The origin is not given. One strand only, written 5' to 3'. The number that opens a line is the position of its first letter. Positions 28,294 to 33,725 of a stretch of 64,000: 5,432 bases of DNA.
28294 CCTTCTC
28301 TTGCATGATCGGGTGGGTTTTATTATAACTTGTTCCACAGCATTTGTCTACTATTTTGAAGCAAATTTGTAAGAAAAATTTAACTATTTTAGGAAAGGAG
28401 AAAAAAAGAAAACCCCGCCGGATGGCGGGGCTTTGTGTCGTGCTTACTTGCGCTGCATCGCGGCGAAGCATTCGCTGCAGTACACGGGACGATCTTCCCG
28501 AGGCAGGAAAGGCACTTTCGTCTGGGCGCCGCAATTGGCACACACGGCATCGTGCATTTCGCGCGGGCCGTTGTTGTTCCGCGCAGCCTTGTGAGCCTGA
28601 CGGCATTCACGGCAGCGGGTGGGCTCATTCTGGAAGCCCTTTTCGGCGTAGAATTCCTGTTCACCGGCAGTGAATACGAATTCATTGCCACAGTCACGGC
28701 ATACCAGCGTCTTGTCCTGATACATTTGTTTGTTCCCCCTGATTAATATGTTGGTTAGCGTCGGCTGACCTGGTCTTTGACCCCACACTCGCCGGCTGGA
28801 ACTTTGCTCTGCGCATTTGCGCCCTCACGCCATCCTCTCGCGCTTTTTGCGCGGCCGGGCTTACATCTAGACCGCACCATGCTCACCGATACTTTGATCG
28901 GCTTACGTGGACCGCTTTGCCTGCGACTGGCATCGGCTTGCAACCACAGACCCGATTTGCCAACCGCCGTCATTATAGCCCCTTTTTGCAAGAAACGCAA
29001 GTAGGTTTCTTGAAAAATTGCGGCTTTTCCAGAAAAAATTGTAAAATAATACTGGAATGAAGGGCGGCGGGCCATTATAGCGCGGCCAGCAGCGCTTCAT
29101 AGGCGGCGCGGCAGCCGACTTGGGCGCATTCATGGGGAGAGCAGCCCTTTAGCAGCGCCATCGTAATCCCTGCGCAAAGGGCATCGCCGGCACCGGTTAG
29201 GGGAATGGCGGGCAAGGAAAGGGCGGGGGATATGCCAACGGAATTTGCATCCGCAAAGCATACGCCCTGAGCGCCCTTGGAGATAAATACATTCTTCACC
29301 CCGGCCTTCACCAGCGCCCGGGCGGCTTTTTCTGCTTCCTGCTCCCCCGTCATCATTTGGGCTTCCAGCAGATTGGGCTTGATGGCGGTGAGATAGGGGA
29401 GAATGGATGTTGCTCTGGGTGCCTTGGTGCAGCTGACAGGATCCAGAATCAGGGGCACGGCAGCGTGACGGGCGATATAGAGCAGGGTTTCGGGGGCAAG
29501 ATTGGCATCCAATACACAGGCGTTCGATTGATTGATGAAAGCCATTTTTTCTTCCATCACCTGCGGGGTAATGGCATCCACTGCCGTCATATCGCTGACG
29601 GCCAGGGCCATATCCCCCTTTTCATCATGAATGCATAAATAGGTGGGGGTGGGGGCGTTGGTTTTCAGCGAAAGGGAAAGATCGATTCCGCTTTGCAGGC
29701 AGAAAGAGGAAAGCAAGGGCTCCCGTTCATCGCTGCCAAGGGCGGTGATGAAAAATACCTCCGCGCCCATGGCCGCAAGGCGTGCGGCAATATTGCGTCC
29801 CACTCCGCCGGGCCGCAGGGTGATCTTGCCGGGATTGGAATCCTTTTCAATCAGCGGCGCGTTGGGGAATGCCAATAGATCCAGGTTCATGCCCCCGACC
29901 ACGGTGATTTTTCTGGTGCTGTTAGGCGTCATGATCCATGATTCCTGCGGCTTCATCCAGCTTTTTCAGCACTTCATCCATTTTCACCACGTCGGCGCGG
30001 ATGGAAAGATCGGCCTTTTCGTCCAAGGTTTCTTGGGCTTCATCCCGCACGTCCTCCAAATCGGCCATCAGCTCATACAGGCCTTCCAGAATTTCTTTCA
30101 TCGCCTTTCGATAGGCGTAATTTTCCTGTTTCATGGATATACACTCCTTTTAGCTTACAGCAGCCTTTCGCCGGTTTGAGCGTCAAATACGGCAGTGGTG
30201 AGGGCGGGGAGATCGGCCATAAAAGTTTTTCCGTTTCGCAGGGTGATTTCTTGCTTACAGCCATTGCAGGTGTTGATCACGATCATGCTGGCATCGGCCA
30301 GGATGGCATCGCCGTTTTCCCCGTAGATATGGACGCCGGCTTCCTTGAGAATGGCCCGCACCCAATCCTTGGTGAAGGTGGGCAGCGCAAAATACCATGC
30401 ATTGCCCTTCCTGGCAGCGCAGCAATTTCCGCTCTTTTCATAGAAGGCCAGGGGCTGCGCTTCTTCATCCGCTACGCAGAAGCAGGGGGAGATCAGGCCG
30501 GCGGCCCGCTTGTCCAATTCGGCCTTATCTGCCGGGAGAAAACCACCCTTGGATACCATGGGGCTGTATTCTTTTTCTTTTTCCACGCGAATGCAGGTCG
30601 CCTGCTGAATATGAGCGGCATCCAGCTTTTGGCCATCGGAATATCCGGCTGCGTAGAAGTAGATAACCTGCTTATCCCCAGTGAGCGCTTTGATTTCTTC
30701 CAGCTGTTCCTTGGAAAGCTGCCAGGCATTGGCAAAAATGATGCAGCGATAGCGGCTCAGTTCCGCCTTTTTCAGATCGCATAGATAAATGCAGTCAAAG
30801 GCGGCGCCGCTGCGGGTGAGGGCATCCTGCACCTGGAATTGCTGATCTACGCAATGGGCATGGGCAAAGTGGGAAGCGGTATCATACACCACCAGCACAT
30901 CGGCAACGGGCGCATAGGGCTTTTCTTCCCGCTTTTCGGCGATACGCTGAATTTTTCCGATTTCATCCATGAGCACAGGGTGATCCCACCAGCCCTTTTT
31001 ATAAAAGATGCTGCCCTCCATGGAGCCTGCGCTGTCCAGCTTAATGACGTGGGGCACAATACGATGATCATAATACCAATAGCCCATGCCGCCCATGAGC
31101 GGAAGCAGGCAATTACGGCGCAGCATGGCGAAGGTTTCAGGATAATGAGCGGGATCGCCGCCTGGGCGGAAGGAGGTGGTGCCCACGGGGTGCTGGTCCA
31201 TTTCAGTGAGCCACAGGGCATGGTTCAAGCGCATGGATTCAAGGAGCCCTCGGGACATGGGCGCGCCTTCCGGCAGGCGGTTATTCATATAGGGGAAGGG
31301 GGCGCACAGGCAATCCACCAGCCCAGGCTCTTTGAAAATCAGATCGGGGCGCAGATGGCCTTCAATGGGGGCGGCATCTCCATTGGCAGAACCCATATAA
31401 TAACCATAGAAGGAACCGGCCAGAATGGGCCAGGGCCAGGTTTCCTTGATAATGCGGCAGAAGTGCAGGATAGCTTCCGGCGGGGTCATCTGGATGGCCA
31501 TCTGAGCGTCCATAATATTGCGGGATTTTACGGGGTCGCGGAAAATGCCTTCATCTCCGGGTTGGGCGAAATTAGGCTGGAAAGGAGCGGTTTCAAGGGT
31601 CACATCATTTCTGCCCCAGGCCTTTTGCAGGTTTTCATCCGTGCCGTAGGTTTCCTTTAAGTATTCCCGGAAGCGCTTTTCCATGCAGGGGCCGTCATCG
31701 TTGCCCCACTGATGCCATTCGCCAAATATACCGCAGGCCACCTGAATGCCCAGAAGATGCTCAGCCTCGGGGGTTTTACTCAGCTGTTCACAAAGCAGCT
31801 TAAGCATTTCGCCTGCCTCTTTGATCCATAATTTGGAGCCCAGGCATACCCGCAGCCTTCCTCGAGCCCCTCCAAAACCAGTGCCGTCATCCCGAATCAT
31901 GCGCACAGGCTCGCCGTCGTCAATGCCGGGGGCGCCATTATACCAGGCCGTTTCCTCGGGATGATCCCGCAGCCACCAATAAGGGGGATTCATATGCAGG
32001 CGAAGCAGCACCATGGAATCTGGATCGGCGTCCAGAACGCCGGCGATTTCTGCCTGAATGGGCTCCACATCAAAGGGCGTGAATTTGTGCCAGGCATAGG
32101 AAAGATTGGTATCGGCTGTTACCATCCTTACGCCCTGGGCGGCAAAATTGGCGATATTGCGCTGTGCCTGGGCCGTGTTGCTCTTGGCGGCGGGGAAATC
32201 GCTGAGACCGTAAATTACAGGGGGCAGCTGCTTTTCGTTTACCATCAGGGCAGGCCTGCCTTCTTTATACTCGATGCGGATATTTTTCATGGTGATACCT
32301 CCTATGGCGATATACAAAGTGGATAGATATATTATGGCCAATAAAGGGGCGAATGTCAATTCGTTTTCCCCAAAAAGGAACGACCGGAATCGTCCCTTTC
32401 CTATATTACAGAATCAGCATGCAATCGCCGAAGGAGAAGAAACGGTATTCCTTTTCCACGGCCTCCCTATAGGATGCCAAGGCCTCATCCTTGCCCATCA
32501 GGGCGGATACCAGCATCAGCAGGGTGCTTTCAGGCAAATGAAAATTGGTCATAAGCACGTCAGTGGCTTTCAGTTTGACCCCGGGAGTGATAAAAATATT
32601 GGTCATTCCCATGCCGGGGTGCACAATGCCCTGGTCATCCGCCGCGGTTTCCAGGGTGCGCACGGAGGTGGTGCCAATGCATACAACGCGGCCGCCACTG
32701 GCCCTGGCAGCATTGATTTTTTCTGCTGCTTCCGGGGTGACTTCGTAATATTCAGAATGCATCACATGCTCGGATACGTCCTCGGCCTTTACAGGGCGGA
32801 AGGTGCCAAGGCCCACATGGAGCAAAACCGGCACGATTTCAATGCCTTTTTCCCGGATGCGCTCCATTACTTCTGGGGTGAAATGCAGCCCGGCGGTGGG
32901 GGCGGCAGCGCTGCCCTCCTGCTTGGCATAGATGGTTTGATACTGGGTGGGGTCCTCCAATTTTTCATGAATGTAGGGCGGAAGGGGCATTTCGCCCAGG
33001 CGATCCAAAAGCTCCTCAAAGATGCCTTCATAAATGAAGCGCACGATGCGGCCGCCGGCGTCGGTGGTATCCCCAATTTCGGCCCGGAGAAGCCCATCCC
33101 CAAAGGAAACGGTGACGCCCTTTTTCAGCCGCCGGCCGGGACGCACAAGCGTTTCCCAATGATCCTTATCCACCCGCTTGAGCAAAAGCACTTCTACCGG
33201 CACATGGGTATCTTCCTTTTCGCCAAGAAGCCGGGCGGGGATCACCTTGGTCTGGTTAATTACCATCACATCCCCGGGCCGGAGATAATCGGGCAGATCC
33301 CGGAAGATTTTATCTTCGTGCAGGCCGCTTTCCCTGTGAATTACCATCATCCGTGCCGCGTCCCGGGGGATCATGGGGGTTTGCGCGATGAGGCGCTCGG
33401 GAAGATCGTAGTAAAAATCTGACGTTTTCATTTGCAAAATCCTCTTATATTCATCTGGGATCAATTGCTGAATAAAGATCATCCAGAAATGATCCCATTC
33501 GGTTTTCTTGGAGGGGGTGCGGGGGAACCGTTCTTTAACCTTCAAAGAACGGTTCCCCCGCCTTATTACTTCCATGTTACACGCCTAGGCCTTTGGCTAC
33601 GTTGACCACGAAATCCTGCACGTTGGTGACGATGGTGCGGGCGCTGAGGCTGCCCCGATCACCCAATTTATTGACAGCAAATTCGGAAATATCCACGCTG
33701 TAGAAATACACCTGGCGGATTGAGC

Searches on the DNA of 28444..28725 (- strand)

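Call 22: search_rna_families(sources=[L014, L015, L031, L033, L034, L038, L039, L041, L043, L044, L045, L046, L047, L048, L049, L050, L054, L056, L058, L059], threshold=gathering)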
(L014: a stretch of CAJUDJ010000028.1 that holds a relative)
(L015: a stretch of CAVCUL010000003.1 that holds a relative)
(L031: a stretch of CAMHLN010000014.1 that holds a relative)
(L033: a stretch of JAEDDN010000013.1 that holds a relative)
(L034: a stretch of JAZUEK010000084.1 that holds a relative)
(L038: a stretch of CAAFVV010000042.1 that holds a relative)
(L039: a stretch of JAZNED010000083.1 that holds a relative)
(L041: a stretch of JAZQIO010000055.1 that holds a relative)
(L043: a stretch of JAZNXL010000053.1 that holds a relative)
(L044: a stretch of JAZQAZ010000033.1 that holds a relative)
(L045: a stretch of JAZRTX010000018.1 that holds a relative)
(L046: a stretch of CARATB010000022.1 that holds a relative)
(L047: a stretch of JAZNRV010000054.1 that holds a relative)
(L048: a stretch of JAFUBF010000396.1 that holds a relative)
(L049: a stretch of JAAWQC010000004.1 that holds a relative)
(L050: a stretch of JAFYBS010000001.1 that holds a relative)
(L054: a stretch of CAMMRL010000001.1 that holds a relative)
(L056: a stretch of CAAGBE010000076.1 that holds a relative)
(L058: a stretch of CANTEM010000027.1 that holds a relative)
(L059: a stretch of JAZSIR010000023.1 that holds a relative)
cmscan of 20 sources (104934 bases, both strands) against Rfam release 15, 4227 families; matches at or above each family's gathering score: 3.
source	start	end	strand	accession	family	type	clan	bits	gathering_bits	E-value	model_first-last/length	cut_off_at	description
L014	2838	2922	+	RF00005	tRNA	Gene; tRNA;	CL00001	56.3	29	3e-09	1-71/71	no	tRNA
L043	699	784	-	RF00005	tRNA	Gene; tRNA;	CL00001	54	29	1.3e-08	1-71/71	no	tRNA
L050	2054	2139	-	RF00005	tRNA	Gene; tRNA;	CL00001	49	29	3e-07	1-71/71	no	tRNA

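Call 23: search_rna_families(sources=[L060, L061, L063, L064, L066, L067, L069, L071, L072, L073, L074, L075, L076, L078, L079, L080, L065, L070, L035, L001], threshold=gathering)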
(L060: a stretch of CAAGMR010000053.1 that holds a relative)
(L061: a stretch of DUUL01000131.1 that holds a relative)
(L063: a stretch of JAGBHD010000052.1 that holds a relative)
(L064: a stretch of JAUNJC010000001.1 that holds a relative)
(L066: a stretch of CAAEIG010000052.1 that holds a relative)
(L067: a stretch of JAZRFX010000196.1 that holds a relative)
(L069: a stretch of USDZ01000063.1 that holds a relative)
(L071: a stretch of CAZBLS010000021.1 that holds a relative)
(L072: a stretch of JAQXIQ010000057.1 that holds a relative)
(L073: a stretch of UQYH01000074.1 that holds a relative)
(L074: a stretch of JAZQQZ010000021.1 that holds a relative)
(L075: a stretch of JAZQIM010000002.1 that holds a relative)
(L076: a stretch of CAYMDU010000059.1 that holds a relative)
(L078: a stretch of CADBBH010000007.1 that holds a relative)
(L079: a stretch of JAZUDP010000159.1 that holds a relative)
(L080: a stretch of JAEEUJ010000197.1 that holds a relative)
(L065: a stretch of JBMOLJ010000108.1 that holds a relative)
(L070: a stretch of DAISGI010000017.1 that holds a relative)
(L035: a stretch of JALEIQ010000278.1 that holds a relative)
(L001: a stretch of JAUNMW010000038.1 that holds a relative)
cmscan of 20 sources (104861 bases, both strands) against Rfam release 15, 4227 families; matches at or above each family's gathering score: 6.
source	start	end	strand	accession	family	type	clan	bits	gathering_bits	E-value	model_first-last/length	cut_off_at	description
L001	2755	2961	+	RF03072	raiA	Cis-reg; riboswitch;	-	177.5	101.3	7.3e-45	1-209/209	no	raiA RNA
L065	2682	2964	+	RF03072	raiA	Cis-reg; riboswitch;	-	172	101.3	2.6e-43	1-209/209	no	raiA RNA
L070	2627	2961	+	RF03072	raiA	Cis-reg; riboswitch;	-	161.5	101.3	2.3e-40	1-209/209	no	raiA RNA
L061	163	233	+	RF00005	tRNA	Gene; tRNA;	CL00001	70.2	29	4.5e-13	1-71/71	no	tRNA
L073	68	156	-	RF00005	tRNA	Gene; tRNA;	CL00001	54.1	29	1.2e-08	1-71/71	no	tRNA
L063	2906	2969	+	RF00005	tRNA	Gene; tRNA;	CL00001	37.8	29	0.00038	1-71/71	no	tRNA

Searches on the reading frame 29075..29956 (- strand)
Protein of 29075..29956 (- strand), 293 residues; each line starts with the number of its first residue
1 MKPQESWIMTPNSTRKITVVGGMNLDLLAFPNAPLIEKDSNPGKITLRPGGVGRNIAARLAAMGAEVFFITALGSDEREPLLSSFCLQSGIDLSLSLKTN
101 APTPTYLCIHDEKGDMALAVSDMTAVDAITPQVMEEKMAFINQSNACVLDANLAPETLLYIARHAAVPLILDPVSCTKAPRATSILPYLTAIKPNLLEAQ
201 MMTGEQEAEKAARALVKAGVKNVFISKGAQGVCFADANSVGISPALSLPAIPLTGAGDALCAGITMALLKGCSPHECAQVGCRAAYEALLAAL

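Call 7: search_protein_families(library=pfam, proteins=[window:29075-29956:-])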
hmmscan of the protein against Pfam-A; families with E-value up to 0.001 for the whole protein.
window:29075-29956:- (293 aa): 2 families
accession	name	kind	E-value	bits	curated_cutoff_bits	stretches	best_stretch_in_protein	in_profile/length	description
PF00294.29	PfkB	-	4e-39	135.2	25.8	1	15-286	2-287/302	pfkB family carbohydrate kinase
PF08543.17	Phos_pyr_kin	-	6.6e-08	32.7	27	1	164-288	84-231/246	Phosphomethylpyrimidine kinase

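Call 29: search_protein_families(library=ncbifam, proteins=[window:29075-29956:-], max_evalue=0.01)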
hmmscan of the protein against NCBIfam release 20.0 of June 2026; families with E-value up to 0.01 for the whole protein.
window:29075-29956:- (293 aa): 26 families (the best 25 are shown)
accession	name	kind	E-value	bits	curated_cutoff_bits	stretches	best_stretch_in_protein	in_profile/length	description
NF007355.0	PRK09850.1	equivalog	6.6e-43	146.9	540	1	16-274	6-272/313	pseudouridine kinase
TIGR02152.1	D_ribokin_bact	equivalog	3.5e-32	111.9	299.65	1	17-285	1-277/298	ribokinase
NF007416.0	PRK09954.1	equivalog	5.5e-30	104.5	561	1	17-281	60-332/362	sugar kinase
NF008353.0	PRK11142.1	equivalog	1.8e-22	80.2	341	1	15-285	3-280/307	ribokinase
TIGR03168.1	1-PFK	subfamily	6.8e-20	71.2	216.4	1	47-288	32-281/305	hexose kinase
TIGR03828.1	pfkB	equivalog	2e-18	66.5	292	1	46-287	31-280/305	1-phosphofructokinase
TIGR02198.1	rfaE_dom_I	equivalog_domain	1.6e-17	63.6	345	1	17-285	10-293/315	D-glycero-beta-D-manno-heptose-7-phosphate kinase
TIGR04382.1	myo_inos_iolC_N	equivalog_domain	1.2e-12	47.8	300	1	50-284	34-285/309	5-dehydro-2-deoxygluconokinase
NF008454.0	PRK11316.1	equivalog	1.8e-10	40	521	1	45-285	46-291/475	bifunctional D-glycero-beta-D-manno-heptose-7-phosphate kinase/D-glycero-beta-D-manno-heptose 1-phosphate adenylyltransferase HldE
NF006957.1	PRK09434.1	equivalog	9.6e-10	38.4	450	1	196-275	187-267/302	fructokinase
NF053626.1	RibKinHalex1628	equivalog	3.1e-09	36.8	330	1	50-272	38-254/293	ATP-dependent ribose-1-phosphate kinase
NF041320.1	pfkB_Halo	equivalog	1.2e-08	34.8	400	1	192-285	175-273/302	1-phosphofructokinase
NF007632.0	PRK10294.1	equivalog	4.1e-08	32.8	353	1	47-288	35-286/310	6-phosphofructokinase II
NF007068.0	PRK09513.1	equivalog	1.3e-07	31.1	432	1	48-277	37-274/312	1-phosphofructokinase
NF009078.0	PRK12413.1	equivalog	1.5e-07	31.3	225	1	151-288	82-239/253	bifunctional hydroxymethylpyrimidine kinase/phosphomethylpyrimidine kinase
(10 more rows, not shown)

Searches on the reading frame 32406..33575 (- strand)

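Call 49: search_protein_families(library=pfam, proteins=[window:32406-33575:-])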
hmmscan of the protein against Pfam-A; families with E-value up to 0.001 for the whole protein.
window:32406-33575:- (389 aa): 1 family
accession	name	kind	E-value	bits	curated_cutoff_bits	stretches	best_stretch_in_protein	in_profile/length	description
PF02547.20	Queuosine_synth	-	2.6e-137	457.7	25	1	51-388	1-322/322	Queuosine biosynthesis protein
